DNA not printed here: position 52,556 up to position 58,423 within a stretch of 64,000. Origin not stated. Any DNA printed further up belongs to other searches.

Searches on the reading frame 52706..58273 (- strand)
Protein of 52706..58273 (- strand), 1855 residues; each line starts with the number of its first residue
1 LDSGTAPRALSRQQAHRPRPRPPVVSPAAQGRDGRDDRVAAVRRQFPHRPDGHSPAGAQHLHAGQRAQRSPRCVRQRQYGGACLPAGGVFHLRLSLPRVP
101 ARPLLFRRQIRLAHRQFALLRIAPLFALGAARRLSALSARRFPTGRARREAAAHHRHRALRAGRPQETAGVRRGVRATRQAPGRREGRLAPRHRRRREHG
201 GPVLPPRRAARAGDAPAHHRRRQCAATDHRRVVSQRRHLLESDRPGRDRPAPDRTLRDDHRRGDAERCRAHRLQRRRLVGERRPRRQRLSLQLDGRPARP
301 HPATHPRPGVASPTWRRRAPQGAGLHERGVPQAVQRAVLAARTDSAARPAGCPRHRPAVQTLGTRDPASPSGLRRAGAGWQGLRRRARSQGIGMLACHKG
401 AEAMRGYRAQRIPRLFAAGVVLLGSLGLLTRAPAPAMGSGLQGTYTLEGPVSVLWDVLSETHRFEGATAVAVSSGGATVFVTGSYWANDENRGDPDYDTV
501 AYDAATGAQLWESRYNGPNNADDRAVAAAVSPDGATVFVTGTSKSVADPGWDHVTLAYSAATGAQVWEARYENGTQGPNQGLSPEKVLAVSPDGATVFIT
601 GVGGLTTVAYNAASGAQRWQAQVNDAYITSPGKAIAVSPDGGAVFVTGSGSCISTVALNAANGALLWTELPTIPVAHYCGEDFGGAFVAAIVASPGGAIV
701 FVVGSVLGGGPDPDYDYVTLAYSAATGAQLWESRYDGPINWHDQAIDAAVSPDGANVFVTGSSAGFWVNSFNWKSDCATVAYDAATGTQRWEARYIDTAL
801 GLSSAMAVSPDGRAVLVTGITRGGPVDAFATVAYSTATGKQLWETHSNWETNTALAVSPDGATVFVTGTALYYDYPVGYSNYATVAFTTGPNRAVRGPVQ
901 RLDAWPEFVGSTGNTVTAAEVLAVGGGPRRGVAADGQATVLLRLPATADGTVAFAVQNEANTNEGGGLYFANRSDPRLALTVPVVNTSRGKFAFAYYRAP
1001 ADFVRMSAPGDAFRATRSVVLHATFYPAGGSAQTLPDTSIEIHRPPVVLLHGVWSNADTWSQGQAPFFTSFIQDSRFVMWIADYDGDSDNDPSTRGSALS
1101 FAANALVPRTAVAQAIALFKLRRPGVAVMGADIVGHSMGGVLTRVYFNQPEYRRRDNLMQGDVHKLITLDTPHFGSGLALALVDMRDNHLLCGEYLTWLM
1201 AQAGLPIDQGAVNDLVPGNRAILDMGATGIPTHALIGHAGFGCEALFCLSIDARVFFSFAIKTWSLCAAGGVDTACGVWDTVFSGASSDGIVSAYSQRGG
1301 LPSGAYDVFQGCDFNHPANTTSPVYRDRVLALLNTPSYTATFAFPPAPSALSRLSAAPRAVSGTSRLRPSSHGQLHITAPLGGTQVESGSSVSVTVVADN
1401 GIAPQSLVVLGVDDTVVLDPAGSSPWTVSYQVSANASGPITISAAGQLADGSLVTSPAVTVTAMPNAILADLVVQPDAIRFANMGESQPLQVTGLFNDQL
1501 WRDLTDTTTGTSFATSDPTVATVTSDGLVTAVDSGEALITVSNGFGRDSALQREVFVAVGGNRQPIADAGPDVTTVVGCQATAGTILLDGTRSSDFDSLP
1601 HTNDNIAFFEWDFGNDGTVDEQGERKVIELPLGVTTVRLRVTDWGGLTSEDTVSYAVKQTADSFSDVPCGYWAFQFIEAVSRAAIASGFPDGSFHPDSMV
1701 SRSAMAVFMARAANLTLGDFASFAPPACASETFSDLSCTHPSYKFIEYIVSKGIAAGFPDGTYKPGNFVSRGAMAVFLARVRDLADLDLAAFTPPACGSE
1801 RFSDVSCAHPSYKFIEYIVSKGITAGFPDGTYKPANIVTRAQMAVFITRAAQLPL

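Call 26: search_protein_families(library=pfam, proteins=[window:52706-58273:-], max_evalue=0.001)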
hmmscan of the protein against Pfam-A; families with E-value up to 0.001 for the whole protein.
window:52706-58273:- (1855 aa): 5 families
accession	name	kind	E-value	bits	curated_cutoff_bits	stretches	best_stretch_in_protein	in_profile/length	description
PF00395.25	SLH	-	5.8e-32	109.8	20.8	3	1801-1844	1-44/44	S-layer homology domain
PF13360.13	PQQ_2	-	1.4e-20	74.4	27.6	3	556-670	6-100/233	Outer membrane protein assembly factor BamB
PF07819.20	PGAP1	-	1.5e-05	25.3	24.3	1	1132-1177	94-133/233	PGAP1-like alpha/beta domain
PF02368.24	Big_2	-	0.00014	22.2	22.8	1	1509-1546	34-71/79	Bacterial Ig-like domain (group 2)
PF05057.20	DUF676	-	0.00046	20.2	20.3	0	1047-1176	8-128/217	Putative serine esterase (DUF676)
